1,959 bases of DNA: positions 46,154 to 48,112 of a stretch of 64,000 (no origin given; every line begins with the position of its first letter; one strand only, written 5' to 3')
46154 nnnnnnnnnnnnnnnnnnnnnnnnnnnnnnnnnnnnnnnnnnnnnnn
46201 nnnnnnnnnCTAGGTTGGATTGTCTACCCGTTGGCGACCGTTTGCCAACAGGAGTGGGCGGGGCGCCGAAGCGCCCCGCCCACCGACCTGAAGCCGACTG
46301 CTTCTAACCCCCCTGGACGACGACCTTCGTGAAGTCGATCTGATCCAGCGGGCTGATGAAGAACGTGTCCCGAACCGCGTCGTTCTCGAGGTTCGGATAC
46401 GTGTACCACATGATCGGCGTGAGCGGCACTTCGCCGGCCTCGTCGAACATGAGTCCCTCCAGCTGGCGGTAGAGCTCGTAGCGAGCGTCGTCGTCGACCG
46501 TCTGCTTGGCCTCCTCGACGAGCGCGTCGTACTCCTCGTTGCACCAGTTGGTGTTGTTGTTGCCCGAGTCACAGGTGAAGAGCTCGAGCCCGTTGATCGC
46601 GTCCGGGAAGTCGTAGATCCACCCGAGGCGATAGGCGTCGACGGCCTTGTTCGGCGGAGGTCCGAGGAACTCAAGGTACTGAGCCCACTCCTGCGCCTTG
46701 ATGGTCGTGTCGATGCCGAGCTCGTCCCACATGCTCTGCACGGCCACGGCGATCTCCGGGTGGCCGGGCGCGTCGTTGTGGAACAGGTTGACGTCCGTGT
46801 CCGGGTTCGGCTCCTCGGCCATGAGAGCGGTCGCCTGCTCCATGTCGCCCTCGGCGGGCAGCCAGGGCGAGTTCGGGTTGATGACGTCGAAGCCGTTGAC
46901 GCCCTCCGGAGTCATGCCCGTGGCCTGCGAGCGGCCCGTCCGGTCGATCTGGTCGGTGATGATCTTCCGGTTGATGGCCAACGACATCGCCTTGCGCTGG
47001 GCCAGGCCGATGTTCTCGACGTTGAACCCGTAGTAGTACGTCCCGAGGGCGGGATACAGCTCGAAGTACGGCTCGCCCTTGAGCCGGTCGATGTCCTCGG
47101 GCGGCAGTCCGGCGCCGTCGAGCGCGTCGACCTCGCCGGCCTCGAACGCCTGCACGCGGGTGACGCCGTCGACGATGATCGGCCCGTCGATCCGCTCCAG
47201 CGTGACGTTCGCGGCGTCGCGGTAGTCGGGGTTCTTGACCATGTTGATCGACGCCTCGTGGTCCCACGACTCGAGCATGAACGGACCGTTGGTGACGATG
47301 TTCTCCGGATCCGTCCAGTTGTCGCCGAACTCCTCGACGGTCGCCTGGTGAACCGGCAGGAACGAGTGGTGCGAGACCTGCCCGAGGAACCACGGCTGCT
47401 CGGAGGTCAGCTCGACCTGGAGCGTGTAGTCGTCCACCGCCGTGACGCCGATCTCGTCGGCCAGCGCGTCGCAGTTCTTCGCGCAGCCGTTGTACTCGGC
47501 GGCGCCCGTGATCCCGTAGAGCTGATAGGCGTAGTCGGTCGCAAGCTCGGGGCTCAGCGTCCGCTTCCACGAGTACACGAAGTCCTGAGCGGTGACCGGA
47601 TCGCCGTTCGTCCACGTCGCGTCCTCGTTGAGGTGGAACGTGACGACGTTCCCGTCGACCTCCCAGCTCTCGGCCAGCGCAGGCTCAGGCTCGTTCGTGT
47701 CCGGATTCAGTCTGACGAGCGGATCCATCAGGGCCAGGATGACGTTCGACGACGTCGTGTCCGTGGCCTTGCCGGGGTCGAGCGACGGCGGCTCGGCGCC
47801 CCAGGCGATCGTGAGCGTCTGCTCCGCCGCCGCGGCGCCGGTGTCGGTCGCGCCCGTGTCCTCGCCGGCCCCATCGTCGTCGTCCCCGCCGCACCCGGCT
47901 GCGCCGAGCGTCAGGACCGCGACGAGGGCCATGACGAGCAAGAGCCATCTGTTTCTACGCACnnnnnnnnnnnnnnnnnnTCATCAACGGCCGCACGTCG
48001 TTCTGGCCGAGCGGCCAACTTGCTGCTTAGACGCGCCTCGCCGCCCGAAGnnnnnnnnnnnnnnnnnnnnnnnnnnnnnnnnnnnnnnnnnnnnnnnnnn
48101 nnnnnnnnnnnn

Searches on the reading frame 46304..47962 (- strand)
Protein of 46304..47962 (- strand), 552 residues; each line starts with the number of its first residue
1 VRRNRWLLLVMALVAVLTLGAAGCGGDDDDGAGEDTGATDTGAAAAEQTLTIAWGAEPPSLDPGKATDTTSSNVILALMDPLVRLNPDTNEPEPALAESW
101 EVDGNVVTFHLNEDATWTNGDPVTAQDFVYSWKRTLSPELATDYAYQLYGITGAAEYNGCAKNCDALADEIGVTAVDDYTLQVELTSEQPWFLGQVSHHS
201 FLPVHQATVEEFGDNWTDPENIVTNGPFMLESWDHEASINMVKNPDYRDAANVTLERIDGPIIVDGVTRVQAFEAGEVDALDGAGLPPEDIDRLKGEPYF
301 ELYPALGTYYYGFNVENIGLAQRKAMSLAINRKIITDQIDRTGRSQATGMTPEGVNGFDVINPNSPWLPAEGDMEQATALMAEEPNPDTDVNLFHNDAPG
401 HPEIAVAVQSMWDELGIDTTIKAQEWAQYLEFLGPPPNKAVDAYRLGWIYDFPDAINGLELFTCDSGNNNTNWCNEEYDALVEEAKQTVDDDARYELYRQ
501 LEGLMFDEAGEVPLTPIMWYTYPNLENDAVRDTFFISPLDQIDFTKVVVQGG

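Call 39: search_protein_families(library=pfam, proteins=[window:46304-47962:-], max_evalue=0.00001)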
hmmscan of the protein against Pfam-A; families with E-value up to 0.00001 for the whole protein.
window:46304-47962:- (552 aa): 1 family
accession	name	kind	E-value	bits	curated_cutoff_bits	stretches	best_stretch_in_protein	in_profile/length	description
PF00496.27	SBP_bac_5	-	2.8e-76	257.5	32.4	1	91-469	1-367/368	Bacterial extracellular solute-binding proteins, family 5 Middle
